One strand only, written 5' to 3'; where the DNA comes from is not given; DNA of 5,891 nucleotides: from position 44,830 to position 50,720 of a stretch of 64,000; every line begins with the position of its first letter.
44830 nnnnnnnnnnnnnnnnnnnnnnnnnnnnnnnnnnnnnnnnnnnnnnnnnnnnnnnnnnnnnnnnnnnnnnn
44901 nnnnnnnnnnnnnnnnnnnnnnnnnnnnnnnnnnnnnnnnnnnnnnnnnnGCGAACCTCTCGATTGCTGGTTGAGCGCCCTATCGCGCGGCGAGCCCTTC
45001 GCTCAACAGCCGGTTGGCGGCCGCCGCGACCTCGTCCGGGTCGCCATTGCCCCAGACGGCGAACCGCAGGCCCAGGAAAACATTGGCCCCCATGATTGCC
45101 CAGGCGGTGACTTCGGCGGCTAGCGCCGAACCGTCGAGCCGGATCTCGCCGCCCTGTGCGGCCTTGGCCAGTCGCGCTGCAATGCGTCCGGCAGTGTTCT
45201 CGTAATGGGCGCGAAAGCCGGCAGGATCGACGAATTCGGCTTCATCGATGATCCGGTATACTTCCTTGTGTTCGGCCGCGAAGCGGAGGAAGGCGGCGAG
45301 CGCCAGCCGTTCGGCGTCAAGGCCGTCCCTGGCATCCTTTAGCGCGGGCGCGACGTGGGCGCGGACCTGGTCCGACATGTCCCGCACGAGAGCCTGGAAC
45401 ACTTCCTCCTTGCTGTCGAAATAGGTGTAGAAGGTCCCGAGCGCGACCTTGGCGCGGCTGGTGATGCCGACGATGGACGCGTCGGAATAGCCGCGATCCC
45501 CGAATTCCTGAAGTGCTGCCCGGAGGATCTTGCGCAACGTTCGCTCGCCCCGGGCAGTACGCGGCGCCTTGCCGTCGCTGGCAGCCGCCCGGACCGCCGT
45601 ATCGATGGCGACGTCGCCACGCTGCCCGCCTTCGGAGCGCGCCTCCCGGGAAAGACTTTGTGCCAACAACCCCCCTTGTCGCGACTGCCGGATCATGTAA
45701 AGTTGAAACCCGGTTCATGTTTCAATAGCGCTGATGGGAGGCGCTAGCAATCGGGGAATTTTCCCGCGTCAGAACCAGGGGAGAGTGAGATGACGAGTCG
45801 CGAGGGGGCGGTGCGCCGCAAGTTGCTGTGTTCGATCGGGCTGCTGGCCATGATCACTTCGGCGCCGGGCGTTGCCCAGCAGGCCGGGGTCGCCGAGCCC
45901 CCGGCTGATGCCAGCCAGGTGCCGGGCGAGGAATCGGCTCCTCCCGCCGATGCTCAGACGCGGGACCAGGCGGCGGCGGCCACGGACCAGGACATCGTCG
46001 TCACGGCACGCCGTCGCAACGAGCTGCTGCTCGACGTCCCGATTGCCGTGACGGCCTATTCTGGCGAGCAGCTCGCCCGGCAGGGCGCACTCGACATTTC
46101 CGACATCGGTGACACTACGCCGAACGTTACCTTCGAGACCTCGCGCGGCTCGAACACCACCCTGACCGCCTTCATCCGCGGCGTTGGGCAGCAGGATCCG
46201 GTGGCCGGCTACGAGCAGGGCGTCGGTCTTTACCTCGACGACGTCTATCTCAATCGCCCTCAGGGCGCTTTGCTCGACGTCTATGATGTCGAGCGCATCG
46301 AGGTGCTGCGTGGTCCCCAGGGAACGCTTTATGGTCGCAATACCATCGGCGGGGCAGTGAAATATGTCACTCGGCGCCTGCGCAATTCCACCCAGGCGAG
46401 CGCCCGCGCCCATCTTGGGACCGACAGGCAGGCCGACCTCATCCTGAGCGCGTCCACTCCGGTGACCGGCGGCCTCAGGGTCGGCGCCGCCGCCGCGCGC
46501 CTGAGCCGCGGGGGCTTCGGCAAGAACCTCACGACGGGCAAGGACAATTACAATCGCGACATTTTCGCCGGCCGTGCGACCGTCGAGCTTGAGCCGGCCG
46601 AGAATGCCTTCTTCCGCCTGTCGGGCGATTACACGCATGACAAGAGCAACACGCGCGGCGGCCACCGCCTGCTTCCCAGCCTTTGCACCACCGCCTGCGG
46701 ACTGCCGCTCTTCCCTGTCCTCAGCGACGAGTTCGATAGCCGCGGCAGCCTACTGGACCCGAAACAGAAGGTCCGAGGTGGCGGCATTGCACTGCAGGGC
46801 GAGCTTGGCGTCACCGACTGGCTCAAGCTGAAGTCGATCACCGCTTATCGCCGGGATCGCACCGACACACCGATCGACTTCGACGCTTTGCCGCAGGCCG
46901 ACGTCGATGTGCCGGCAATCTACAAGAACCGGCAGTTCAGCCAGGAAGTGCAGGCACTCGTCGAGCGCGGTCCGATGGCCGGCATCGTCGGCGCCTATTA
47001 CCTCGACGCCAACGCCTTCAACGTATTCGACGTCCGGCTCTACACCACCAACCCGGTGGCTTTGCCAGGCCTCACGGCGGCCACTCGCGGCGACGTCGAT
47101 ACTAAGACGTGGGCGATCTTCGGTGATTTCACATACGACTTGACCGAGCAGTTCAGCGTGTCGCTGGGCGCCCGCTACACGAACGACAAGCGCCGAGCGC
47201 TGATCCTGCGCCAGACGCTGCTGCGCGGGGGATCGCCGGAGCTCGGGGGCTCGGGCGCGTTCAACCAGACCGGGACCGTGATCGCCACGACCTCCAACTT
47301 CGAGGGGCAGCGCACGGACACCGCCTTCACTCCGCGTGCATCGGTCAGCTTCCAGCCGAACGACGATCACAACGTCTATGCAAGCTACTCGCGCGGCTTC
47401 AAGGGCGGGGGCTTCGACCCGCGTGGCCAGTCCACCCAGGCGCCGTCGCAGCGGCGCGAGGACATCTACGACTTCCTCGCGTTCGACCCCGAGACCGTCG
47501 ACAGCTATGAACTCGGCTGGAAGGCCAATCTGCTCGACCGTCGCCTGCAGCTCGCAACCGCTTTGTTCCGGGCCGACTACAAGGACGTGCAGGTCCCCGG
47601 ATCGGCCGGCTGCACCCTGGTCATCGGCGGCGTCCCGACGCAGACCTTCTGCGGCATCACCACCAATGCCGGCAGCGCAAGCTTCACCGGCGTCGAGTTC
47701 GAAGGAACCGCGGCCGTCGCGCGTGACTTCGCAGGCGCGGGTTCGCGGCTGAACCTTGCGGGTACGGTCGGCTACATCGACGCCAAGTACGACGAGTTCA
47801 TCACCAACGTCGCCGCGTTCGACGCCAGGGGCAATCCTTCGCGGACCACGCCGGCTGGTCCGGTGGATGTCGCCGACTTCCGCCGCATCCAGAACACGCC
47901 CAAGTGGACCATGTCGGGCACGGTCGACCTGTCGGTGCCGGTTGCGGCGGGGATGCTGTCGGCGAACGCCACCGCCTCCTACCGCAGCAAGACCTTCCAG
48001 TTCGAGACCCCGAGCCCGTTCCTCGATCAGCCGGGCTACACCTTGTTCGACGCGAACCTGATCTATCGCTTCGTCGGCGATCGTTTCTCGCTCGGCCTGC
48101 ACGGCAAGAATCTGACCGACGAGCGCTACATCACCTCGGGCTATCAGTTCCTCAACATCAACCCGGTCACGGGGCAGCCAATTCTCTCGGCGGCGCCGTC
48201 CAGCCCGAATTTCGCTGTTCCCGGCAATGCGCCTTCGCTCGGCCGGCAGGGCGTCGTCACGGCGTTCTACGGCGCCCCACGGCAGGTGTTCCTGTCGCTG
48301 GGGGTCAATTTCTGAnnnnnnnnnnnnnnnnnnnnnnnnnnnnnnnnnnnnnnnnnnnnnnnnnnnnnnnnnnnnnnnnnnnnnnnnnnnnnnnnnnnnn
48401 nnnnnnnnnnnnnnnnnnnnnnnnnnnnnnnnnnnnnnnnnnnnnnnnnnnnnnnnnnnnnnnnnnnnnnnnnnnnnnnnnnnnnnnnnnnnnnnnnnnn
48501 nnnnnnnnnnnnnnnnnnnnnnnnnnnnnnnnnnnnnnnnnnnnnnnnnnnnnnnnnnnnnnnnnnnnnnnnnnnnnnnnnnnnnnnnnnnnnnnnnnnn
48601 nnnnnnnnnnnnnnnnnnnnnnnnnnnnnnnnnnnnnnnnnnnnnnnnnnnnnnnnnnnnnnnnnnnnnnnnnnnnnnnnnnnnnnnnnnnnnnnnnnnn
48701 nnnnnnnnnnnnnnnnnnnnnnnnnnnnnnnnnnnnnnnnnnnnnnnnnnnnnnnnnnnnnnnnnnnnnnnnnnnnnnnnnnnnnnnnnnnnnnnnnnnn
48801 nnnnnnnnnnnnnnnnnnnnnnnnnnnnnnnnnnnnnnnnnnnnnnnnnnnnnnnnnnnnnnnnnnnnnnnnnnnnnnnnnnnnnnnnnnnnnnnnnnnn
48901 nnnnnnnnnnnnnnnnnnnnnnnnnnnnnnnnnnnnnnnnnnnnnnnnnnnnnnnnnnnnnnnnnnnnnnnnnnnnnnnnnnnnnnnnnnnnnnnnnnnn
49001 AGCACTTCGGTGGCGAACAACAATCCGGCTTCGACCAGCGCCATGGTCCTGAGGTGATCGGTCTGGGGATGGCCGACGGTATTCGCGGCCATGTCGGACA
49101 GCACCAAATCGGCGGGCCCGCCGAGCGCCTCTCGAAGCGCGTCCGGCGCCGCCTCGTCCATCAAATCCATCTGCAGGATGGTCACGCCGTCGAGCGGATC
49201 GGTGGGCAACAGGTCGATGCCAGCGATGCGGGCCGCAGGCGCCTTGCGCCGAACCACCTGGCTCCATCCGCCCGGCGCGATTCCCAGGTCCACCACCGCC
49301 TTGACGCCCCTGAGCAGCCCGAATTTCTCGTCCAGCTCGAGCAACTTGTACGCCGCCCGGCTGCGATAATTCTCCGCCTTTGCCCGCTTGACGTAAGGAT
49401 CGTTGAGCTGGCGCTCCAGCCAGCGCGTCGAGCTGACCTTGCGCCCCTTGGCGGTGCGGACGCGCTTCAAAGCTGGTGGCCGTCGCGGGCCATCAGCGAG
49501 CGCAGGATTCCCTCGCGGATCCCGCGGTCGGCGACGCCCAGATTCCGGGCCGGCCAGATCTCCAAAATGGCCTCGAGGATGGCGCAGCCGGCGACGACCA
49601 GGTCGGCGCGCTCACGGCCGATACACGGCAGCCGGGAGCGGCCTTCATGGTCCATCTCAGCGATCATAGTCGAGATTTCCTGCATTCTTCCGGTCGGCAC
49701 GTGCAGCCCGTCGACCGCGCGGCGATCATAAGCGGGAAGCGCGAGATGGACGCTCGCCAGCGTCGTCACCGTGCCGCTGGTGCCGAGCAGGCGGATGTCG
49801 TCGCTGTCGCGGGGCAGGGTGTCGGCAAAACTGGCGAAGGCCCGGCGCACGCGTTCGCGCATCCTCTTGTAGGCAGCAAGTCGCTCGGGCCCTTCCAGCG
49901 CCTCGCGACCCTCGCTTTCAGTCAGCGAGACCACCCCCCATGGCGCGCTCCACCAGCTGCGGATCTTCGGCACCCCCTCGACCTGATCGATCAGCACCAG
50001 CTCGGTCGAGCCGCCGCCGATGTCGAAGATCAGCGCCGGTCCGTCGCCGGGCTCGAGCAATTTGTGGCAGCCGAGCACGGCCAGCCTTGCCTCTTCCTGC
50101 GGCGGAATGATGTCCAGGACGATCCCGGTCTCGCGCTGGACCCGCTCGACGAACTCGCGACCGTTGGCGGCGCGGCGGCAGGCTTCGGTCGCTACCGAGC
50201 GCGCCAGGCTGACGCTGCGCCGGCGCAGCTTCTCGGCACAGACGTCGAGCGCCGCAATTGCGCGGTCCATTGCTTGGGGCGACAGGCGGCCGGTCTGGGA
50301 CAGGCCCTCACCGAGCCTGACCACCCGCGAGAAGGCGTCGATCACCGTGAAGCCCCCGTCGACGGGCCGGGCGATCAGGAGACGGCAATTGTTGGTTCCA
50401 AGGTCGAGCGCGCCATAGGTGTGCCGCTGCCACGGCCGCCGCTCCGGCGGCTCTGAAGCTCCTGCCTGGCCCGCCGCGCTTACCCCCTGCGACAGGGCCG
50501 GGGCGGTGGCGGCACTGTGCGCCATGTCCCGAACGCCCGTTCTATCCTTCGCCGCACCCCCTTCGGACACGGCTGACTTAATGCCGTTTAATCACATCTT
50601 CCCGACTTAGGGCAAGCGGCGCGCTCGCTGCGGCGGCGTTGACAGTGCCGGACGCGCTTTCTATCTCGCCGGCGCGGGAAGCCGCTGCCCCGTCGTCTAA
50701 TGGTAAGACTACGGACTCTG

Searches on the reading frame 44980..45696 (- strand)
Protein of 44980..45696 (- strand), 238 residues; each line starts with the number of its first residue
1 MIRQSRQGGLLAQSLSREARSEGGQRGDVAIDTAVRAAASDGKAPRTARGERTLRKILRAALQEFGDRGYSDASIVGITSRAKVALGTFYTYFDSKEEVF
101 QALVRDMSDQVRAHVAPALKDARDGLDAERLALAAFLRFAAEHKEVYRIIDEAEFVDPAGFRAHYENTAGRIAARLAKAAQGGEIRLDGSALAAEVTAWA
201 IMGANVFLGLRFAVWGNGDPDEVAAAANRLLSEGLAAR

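Call 15: search_protein_families(library=pfam, proteins=[window:44980-45696:-])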
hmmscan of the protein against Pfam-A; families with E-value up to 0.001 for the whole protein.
window:44980-45696:- (238 aa): 1 family
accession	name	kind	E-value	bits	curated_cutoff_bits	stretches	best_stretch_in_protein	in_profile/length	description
PF00440.29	TetR_N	-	1.1e-12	48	24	1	57-103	1-47/47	Bacterial regulatory proteins, tetR family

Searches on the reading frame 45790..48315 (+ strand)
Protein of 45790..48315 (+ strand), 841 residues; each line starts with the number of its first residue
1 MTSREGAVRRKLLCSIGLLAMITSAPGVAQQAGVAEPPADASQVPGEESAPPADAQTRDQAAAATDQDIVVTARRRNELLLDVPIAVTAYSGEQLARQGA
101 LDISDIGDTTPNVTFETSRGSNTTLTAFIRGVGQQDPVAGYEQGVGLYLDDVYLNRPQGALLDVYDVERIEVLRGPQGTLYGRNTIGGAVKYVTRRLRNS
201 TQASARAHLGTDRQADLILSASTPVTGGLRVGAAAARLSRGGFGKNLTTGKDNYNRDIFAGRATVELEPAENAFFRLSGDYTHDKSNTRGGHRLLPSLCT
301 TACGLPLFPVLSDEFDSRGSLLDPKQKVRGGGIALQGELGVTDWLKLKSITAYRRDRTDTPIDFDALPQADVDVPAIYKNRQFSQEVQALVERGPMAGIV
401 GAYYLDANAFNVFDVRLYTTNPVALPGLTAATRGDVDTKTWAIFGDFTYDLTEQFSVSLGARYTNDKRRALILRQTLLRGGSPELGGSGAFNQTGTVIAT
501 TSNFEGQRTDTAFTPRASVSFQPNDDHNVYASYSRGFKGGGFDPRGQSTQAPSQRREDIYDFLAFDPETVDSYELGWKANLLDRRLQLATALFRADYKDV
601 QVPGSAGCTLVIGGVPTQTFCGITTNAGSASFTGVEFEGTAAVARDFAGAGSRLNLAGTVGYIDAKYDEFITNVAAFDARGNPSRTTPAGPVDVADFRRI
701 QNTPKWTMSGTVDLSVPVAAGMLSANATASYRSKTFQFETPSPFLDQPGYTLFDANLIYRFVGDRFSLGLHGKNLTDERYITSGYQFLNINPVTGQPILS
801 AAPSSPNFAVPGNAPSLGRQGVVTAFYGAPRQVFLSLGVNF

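Call 15: search_protein_families(library=pfam, proteins=[window:45790-48315:+])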
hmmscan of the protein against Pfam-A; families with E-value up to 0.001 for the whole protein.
window:45790-48315:+ (841 aa): 2 families
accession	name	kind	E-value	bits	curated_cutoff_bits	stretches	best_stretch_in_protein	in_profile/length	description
PF00593.30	TonB_dep_Rec_b-barrel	-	3.6e-43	149.5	27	1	327-775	59-436/436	TonB dependent receptor-like, beta-barrel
PF07715.20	Plug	-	1.5e-20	74.1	23.9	1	81-189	3-107/107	TonB-dependent Receptor Plug Domain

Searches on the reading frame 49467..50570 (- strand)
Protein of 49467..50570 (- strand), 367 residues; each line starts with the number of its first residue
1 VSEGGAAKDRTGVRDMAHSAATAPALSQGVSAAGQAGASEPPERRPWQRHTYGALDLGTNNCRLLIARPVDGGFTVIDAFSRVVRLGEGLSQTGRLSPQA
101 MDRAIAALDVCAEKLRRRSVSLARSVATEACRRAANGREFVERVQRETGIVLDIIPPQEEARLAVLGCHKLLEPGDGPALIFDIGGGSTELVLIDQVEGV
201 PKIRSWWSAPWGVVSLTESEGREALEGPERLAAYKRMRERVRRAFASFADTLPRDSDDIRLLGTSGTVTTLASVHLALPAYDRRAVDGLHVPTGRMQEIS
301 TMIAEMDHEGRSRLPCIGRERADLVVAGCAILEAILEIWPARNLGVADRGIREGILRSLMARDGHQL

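Call 15: search_protein_families(library=pfam, proteins=[window:49467-50570:-])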
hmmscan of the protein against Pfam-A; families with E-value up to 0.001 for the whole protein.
window:49467-50570:- (367 aa): 1 family
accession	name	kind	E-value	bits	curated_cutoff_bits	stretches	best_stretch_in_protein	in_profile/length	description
PF02541.22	Ppx-GppA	-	1.8e-56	192.1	27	1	65-361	1-283/285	Ppx/GppA phosphatase family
